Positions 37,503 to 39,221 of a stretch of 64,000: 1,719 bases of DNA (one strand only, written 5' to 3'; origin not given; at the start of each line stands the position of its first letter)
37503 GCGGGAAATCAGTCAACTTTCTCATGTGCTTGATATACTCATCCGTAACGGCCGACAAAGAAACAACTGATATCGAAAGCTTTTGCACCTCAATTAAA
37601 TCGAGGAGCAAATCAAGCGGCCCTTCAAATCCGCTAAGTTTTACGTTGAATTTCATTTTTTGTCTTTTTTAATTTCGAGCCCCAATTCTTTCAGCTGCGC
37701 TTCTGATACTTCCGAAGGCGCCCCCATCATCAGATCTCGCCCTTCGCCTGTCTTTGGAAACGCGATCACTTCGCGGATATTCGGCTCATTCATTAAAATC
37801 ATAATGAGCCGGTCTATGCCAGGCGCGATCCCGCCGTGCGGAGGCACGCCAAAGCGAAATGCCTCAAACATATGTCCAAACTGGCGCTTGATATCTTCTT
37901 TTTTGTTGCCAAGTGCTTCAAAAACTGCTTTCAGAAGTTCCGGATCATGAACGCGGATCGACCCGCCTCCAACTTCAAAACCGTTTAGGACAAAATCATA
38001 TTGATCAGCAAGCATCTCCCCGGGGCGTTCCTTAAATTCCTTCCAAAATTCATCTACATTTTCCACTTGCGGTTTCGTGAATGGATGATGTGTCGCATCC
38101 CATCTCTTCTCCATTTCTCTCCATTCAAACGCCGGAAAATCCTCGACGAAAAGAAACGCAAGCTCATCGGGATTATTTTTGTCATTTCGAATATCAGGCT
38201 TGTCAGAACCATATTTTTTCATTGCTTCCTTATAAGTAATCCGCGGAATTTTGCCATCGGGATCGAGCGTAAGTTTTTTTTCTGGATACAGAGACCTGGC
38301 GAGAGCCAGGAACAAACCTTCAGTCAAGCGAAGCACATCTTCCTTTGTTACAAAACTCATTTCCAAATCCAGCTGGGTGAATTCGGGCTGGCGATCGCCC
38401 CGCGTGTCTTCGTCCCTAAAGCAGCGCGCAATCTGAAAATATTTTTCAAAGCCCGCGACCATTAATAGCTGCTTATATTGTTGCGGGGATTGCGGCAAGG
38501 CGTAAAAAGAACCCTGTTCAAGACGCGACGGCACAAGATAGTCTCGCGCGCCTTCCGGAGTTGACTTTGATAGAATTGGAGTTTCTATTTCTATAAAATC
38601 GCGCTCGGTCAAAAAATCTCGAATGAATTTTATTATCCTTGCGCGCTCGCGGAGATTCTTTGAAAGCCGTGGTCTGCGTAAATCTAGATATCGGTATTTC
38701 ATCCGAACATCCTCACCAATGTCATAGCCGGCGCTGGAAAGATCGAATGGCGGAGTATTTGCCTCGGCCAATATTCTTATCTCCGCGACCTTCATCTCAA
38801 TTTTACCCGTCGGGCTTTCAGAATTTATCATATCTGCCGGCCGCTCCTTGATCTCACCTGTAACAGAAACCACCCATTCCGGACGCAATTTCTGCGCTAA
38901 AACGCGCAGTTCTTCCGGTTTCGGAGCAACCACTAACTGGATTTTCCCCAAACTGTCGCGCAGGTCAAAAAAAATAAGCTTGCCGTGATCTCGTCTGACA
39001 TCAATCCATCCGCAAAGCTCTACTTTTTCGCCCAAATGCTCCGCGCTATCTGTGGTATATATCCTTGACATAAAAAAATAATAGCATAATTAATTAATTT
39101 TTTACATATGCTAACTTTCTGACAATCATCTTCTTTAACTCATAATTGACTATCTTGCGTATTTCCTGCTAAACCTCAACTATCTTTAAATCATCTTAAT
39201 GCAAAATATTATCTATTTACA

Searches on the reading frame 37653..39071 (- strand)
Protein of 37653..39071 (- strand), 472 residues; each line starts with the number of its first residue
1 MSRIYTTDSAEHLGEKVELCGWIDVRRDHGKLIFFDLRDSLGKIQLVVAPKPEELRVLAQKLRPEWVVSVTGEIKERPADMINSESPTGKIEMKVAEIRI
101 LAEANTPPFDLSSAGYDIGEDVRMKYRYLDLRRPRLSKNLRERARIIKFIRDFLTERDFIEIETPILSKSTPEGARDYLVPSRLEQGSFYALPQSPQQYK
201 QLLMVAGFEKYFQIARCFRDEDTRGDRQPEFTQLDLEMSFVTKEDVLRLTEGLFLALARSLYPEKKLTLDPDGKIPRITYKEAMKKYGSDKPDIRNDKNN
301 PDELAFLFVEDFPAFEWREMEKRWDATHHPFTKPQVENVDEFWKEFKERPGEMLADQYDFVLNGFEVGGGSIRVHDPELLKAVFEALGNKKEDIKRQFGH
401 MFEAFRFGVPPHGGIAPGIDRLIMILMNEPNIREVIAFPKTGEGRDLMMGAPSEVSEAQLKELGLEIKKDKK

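Call 11: search_protein_families(library=pfam, proteins=[window:37653-39071:-])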
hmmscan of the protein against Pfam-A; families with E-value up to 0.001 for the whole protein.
window:37653-39071:- (472 aa): 3 families
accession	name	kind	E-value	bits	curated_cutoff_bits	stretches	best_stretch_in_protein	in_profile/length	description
PF00152.25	tRNA-synt_2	-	2.3e-119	398.5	25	1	120-441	2-307/308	tRNA synthetases class II (D, K and N)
PF01336.31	tRNA_anti-codon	-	1.3e-16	60.8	27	1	17-101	1-75/75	OB-fold nucleic acid binding domain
PF01409.25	tRNA-synt_2d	-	0.00045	20.2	19.8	0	206-263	100-155/246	tRNA synthetases class II core domain (F)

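Call 34: list_cluster_members(proteins=[P0001, window:37653-39071:-, window:39720-41354:-])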
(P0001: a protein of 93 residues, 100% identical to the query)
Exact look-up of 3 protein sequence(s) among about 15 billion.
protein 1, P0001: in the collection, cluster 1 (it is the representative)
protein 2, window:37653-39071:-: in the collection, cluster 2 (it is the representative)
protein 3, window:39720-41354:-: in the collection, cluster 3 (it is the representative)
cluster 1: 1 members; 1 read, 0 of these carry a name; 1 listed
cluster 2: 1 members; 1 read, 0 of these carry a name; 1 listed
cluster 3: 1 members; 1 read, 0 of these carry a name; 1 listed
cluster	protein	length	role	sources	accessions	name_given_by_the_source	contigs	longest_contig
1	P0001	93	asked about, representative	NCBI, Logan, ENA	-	-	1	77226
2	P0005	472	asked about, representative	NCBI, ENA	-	-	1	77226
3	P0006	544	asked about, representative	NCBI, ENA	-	-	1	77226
